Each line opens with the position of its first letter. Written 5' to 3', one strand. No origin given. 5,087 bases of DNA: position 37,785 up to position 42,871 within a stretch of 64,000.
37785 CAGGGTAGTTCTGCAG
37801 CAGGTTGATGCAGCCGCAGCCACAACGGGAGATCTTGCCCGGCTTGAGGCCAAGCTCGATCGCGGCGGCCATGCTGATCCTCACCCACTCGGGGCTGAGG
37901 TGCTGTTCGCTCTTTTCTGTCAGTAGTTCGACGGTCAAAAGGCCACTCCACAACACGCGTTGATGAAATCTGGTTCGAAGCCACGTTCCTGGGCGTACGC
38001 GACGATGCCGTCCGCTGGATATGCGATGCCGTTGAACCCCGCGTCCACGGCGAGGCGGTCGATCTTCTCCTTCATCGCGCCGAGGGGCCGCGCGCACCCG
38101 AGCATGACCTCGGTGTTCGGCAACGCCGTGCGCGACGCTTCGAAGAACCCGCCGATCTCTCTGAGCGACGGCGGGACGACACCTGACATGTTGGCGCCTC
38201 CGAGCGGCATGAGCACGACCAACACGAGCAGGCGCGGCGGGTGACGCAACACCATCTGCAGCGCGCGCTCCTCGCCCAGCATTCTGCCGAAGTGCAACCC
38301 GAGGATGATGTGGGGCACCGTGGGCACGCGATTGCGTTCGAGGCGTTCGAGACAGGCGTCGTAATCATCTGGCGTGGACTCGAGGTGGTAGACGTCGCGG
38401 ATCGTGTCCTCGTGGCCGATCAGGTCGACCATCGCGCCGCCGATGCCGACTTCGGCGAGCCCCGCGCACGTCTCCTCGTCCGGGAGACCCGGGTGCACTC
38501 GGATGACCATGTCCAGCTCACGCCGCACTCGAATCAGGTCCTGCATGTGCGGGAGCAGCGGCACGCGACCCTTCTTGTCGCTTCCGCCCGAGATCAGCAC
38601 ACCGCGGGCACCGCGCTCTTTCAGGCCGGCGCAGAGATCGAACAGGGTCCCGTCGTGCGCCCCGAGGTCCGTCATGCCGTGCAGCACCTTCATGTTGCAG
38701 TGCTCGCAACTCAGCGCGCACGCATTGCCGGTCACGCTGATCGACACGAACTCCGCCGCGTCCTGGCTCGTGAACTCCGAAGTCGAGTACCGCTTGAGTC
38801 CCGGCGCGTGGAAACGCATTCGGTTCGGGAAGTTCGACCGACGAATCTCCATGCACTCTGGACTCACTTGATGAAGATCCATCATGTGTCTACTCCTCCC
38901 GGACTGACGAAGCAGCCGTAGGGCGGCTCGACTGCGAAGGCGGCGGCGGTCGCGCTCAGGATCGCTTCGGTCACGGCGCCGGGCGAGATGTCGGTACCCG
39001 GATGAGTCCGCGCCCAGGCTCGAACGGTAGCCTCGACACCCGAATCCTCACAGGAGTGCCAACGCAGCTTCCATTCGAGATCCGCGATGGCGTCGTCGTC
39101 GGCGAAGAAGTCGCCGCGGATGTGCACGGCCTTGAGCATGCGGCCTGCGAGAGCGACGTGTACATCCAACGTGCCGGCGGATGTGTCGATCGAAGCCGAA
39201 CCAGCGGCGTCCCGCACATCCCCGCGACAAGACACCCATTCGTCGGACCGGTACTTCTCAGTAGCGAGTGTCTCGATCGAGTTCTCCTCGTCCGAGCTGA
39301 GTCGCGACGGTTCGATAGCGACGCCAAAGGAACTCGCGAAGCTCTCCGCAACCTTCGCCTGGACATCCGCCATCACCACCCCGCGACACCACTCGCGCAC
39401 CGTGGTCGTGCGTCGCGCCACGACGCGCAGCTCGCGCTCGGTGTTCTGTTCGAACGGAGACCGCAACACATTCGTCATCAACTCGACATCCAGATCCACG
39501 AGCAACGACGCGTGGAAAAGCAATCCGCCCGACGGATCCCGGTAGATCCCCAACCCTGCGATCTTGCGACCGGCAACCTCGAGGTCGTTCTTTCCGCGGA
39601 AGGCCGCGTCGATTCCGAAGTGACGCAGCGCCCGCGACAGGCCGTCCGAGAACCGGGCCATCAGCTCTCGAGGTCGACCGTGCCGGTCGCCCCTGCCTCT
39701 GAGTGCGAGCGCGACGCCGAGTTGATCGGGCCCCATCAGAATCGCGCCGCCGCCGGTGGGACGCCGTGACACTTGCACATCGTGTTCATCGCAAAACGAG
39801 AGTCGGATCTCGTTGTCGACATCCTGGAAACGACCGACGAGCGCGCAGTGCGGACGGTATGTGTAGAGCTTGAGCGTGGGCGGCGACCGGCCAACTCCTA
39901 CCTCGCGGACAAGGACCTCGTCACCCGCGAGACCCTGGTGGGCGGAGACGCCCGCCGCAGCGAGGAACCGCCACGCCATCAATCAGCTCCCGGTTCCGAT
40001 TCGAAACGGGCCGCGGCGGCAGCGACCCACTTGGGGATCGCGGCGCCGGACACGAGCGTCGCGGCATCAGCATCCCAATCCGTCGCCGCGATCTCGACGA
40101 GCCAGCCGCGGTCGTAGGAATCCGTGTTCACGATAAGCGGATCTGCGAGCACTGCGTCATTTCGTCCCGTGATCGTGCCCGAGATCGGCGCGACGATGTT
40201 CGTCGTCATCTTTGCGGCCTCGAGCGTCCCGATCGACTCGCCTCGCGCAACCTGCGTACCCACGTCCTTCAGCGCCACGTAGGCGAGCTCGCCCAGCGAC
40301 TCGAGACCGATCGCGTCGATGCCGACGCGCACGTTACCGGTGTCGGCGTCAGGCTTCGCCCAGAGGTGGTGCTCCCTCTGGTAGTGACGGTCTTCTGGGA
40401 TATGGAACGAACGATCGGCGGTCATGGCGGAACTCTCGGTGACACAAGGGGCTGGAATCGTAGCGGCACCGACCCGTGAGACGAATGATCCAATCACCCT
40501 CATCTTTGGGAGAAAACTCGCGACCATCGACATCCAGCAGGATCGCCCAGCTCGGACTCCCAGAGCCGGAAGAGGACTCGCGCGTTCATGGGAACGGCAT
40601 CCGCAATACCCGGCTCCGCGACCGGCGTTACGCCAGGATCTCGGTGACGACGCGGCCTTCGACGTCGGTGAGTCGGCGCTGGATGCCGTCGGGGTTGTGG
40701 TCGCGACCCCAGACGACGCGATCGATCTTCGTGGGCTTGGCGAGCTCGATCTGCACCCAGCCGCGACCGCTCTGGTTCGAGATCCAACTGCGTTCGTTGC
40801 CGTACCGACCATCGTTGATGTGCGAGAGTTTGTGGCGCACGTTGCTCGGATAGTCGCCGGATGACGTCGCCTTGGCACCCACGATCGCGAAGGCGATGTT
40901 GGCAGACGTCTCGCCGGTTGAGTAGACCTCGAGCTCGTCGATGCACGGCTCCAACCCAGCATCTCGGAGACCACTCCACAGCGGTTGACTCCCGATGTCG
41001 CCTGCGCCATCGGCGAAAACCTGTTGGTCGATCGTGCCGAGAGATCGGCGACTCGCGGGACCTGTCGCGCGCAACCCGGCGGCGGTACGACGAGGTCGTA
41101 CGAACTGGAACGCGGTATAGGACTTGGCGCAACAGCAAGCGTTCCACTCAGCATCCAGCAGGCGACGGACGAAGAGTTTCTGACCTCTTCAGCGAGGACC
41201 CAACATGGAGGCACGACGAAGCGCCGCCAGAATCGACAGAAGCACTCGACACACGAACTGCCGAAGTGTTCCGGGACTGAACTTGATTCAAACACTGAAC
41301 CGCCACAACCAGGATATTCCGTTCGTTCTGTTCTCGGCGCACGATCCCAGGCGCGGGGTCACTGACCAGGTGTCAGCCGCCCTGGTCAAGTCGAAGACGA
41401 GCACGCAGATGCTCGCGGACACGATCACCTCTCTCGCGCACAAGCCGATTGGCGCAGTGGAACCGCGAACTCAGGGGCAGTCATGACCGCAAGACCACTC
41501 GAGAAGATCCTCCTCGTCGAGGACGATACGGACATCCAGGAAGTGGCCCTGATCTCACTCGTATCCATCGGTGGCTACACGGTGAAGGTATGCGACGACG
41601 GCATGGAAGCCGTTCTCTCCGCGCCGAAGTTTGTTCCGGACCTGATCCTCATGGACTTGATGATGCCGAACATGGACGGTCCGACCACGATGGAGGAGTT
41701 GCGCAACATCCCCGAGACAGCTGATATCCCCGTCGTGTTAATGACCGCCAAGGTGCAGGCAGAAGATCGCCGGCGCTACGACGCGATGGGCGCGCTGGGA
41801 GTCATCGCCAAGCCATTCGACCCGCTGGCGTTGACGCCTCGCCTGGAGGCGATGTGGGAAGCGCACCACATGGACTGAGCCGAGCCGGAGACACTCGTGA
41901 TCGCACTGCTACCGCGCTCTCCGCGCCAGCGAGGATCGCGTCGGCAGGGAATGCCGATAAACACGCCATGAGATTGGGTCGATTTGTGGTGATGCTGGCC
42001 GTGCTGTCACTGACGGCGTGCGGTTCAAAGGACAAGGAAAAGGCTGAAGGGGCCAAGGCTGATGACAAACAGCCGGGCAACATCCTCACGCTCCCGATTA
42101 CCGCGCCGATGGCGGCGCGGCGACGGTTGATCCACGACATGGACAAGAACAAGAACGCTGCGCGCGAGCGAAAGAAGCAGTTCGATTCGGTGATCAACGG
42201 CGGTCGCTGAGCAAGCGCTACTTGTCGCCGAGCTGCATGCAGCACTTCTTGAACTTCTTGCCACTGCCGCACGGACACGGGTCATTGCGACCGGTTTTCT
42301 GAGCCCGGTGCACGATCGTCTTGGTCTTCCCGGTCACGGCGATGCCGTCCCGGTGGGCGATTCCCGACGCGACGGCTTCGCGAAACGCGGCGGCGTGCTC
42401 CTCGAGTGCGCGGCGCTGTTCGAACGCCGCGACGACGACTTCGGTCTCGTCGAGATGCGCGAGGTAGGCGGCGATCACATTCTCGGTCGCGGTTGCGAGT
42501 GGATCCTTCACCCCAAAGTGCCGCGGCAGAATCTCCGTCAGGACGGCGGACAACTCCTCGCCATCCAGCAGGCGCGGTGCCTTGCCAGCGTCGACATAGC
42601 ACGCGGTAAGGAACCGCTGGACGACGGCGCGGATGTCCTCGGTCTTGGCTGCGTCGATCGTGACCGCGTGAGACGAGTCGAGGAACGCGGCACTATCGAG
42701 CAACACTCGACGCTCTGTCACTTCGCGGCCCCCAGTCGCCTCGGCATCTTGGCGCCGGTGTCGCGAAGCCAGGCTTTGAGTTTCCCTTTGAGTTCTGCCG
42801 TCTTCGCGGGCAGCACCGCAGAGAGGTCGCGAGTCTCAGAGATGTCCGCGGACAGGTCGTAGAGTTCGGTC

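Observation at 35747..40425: Five translationally coupled genes: GcvH-like carrier, lipoate ligase and three radical-SAM enzymes (LipS1/LipS2-type lipoate assembly plus an extra radical-SAM gene)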

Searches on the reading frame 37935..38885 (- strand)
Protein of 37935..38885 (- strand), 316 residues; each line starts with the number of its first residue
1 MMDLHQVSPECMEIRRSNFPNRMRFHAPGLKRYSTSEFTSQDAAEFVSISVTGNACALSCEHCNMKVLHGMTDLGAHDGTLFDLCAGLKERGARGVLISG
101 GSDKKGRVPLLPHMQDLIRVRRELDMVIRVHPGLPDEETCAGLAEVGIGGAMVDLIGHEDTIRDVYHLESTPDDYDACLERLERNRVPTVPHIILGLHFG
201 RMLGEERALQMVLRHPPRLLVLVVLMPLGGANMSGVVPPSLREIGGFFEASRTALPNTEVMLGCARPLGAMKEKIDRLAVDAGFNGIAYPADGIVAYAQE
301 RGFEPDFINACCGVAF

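Call 3: search_protein_families(library=pfam, proteins=[window:37935-38885:-], max_evalue=0.01)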
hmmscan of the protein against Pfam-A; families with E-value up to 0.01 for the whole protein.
window:37935-38885:- (316 aa): 1 family
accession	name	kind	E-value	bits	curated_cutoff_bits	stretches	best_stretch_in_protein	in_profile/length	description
PF04055.27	Radical_SAM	-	8.8e-05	23.2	29.5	1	52-198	3-152/166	Radical SAM superfamily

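Call 4: search_protein_families(library=ncbifam, proteins=[window:37935-38885:-], max_evalue=0.01)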
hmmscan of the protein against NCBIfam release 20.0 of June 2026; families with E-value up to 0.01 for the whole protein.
window:37935-38885:- (316 aa): 1 family
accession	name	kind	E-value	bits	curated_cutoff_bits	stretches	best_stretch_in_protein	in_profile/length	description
NF053742.1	LipS1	equivalog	3.5e-66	223.5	230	1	44-312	5-268/268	LipS1 family lipoyl synthase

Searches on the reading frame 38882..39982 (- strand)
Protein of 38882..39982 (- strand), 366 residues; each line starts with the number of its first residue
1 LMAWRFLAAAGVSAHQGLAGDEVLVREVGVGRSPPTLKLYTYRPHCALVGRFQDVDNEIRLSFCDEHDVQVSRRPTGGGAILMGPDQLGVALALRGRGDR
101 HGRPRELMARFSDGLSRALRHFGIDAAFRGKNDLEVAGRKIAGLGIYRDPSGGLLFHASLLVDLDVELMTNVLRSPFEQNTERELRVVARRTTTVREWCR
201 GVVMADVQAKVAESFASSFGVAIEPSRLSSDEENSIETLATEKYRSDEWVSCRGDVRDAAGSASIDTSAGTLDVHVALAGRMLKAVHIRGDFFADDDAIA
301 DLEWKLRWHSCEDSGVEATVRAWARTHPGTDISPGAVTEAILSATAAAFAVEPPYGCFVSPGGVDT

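Call 3: search_protein_families(library=pfam, proteins=[window:38882-39982:-], max_evalue=0.01)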
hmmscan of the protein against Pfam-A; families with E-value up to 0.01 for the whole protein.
window:38882-39982:- (366 aa): 3 families
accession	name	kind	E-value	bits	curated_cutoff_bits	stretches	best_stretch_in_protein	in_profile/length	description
PF21948.1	LplA-B_cat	-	6.1e-37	128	27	1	15-216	3-200/200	Lipoyl protein ligase A/B catalytic domain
PF03099.24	BPL_LplA_LipB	-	2.8e-07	31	21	1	50-165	2-133/133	Biotin/lipoate A/B protein ligase family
PF10437.14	Lip_prot_lig_C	-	0.0004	20.7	24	1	267-323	12-67/85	Bacterial lipoate protein ligase C-terminus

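Call 4: search_protein_families(library=ncbifam, proteins=[window:38882-39982:-], max_evalue=0.01)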
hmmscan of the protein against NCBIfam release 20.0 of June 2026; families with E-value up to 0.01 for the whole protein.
window:38882-39982:- (366 aa): 5 families
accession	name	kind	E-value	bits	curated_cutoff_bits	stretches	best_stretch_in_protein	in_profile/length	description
TIGR00545.2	lipoyltrans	equivalog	6.5e-40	137.1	280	1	16-322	13-308/328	lipoate--protein ligase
NF053751.1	LplAB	exception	1.8e-35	122.6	550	1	3-250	99-344/348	lipoate-protein ligase LplAB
NF053790.1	LplA_LipA_fuse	exception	3.3e-27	95.3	800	1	46-318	43-301/606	bifunctional lipoate--protein ligase/lipoyl synthase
NF053750.1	LplA_large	exception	7.1e-23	81.3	480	1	18-251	14-246/248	lipoate-protein ligase large subunit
NF047857.1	LipGcvHLiptaseLipL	equivalog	0.0016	18.1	450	1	4-148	13-169/277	lipoyl-[GcvH]:protein N-lipoyltransferase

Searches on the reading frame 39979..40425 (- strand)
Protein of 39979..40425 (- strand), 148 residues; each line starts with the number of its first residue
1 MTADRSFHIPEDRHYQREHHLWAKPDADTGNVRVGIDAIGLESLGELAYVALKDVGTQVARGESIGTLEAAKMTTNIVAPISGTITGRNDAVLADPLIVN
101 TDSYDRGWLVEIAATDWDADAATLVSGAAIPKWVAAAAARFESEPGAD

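Call 3: search_protein_families(library=pfam, proteins=[window:39979-40425:-], max_evalue=0.01)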
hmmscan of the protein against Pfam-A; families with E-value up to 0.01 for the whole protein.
window:39979-40425:- (148 aa): 3 families
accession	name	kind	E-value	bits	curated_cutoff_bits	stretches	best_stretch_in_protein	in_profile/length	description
PF01597.25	GCV_H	-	1.9e-26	92.8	22.2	1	14-132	2-117/122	Glycine cleavage H-protein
PF00364.28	Biotin_lipoyl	-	5.2e-05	23.4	22.1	1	51-86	19-54/73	Biotin-requiring enzyme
PF13375.12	RnfC_N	-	0.0052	17.2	25.6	1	54-87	47-79/101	RnfC Barrel sandwich hybrid domain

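Call 4: search_protein_families(library=ncbifam, proteins=[window:39979-40425:-], max_evalue=0.01)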
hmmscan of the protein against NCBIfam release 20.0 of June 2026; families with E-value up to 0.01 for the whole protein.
window:39979-40425:- (148 aa): 9 families
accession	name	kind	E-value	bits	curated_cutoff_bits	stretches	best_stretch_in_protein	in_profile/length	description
NF002270.0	PRK01202.1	subfamily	6.9e-29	100.2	117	1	8-129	3-121/129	glycine cleavage system protein GcvH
TIGR00527.1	gcvH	equivalog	6e-23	81.3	115.85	1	9-125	2-116/129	glycine cleavage system protein GcvH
TIGR03077.1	not_gcvH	equivalog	2.3e-12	46.9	144.05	1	15-120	1-106/110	glycine cleavage protein H-like protein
NF045810.1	GcvH_rel_desulf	equivalog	3.7e-12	46.3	150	1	6-120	9-120/167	GcvH-related protein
NF009554.0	PRK12999.1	equivalog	0.0011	16.9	965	1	37-86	1078-1126/1147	pyruvate carboxylase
NF005117.0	PRK06549.1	equivalog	0.0017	19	159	1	52-87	76-111/130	acetyl-CoA carboxylase biotin carboxyl carrier protein subunit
NF008814.0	PRK11854.1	equivalog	0.003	16.1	722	1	33-86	107-159/637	pyruvate dehydrogenase complex dihydrolipoyllysine-residue acetyltransferase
NF006761.0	PRK09282.1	domain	0.0034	15.9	402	1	52-86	536-570/591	pyruvate carboxylase subunit B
TIGR01348.1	PDHac_trf_long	equivalog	0.0095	14.5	552.1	1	23-86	145-209/587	dihydrolipoyllysine-residue acetyltransferase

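Call 40: search_solved_structures(query=window:39982-40425:-, max_evalue=0.00001)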
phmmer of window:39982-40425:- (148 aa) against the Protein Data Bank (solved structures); distinct sequences matched with E-value up to 0.00001: 14.
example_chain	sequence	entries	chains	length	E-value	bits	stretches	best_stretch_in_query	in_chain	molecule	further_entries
3tzu_A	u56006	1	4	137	2e-20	76.9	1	8-115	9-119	Glycine cleavage system H protein 1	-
3ift_A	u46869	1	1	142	2.7e-19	73.3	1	8-124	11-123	Glycine cleavage system H protein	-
3hgb_A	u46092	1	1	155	3e-19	73.1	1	8-124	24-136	Glycine cleavage system H protein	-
1onl_A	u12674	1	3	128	8e-19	71.7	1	8-117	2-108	glycine cleavage system H protein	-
3a8i_E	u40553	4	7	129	5.3e-18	69.1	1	8-125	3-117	Glycine cleavage system H protein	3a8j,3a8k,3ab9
3a7a_B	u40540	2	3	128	6.2e-18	68.9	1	8-125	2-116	Glycine cleavage system H protein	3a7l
2edg_A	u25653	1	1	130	5.1e-17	65.9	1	18-135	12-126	Glycine cleavage system H protein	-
3klr_A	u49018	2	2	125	7.4e-16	62.1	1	18-134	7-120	Glycine cleavage system H protein | Glycine cleavage system H protein, mitochondrial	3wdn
8ugo_E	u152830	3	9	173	1.6e-15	61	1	18-134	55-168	Glycine cleavage system H protein, mitochondrial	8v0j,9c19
1dxm_A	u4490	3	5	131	1.2e-13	55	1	19-119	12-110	H PROTEIN | H PROTEIN OF THE GLYCINE CLEAVAGE SYSTEM | H-PROTEIN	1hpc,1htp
1zko_A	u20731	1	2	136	2.4e-13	54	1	14-116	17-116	Glycine cleavage system H protein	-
2ka7_A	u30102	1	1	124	4.3e-13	53.2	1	20-116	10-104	Glycine cleavage system H protein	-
3mxu_A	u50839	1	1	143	5.2e-11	46.4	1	15-116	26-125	Glycine cleavage system H protein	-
5a35_A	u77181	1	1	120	2.4e-06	31.3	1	43-119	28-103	GLYCINE CLEAVAGE SYSTEM H PROTEIN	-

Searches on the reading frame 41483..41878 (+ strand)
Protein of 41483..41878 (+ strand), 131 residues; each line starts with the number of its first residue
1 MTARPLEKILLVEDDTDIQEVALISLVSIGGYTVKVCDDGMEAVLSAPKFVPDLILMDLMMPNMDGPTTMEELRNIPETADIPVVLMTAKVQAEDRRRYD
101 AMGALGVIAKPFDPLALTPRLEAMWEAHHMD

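Call 3: search_protein_families(library=pfam, proteins=[window:41483-41878:+], max_evalue=0.01)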
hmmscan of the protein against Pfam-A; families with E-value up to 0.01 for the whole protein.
window:41483-41878:+ (131 aa): 1 family
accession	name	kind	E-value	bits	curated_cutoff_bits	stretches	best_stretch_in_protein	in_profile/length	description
PF00072.30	Response_reg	-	7e-23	81.4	30.2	1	9-120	1-109/111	Response regulator receiver domain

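Call 4: search_protein_families(library=ncbifam, proteins=[window:41483-41878:+], max_evalue=0.01)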
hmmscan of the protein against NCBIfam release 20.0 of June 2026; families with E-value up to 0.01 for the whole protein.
window:41483-41878:+ (131 aa): 95 families (the best 25 are shown)
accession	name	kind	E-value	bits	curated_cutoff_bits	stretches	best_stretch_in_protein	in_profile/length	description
TIGR02154.1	PhoB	equivalog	1.8e-21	76.5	296.2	1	7-126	3-121/226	phosphate regulon transcriptional regulator PhoB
NF040689.1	MtrAB_MtrA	equivalog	7.5e-20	71.2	300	1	9-124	1-112/219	MtrAB system response regulator MtrA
NF045944.1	ResRegRpaBCyano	equivalog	1.6e-18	66.9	330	1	10-124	1-111/229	response regulator transcription factor RpaB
NF007135.0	PRK09581.1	equivalog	1.8e-18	66.6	474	1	9-124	5-119/457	PleD family two-component system response regulator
NF041733.1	resp_reg_CseB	equivalog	6.4e-17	61.7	350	1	8-124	2-114/228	two-component system response regulator CseB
NF007982.1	PRK10710.1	equivalog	3.1e-16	59.7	380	1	7-124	8-121/235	envelope stress response regulator BaeR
NF051850.1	RespRegRprY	equivalog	5.1e-16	58.8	370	1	8-124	6-119/234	response regulator transcription factor RprY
NF007546.0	PRK10161.1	equivalog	5.4e-16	58.8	471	1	8-124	4-119/229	phosphate response regulator transcription factor PhoB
NF053854.1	RespRegPhoBBctds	equivalog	6.7e-16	58.3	270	1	9-124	1-114/225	two-component system response regulator PhoB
NF033120.0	vanR_FM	exception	7.8e-16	58.4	460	1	9-123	6-116/231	vancomycin resistance response regulator transcription factor, VanR-F/VanR-M family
NF040534.1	resp_reg_YycF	equivalog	8.5e-16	57.9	340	1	8-124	2-114/231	response regulator YycF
NF008318.0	PRK11107.1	equivalog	8.5e-16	57.2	890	1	32-121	692-781/920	two-component sensor histidine kinase BarA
NF007005.1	PRK09468.1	equivalog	2.2e-15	56.7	331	1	7-124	4-118/237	osmolarity response regulator transcription factor OmpR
NF047465.1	hybrid_HK_LvrA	exception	6.8e-15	54.1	1200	1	3-121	464-580/819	hybrid histidine kinase/response regulator LvrA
NF045717.1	DVU0259_DivK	exception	8.3e-15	55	160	1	7-117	3-108/117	DVU0259 family response regulator domain-containing protein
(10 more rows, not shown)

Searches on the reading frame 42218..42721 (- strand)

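Call 3: search_protein_families(library=pfam, proteins=[window:42218-42721:-], max_evalue=0.01)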
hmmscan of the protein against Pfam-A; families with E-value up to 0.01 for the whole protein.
window:42218-42721:- (167 aa): 1 family
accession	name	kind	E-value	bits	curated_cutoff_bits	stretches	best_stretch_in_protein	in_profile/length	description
PF02810.21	SEC-C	-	6.5e-11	42.3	20.4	1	145-162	1-18/19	SEC-C motif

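Call 4: search_protein_families(library=ncbifam, proteins=[window:42218-42721:-], max_evalue=0.01)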
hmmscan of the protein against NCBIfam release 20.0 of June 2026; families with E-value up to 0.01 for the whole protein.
window:42218-42721:- (167 aa): 8 families
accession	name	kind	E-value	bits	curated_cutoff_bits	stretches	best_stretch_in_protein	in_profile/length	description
NF004088.0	PRK05590.1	equivalog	2e-11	44.5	140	1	124-162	126-164/166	hypothetical protein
TIGR04102.1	SWIM_PBPRA1643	hypoth_equivalog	4.1e-11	43.2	68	1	131-161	78-107/108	PBPRA1643 family SWIM/SEC-C metal-binding motif protein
NF007704.0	PRK10396.1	equivalog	6.3e-11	42.7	149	1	128-162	186-220/221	hypothetical protein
NF001213.0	PRK00183.1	equivalog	1.1e-08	35.3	158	1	141-163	132-154/157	hypothetical protein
NF002449.0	PRK01617.1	equivalog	1.4e-08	35.2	141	1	140-163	131-154/154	hypothetical protein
NF002592.0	PRK02250.1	equivalog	2e-08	34.5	158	1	133-161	139-166/167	hypothetical protein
NF002486.0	PRK01752.1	equivalog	0.00037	20.5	120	1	145-162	137-154/157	YchJ family protein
NF008970.0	PRK12318.1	equivalog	0.0032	16.7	267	1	144-161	2-19/291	methionyl aminopeptidase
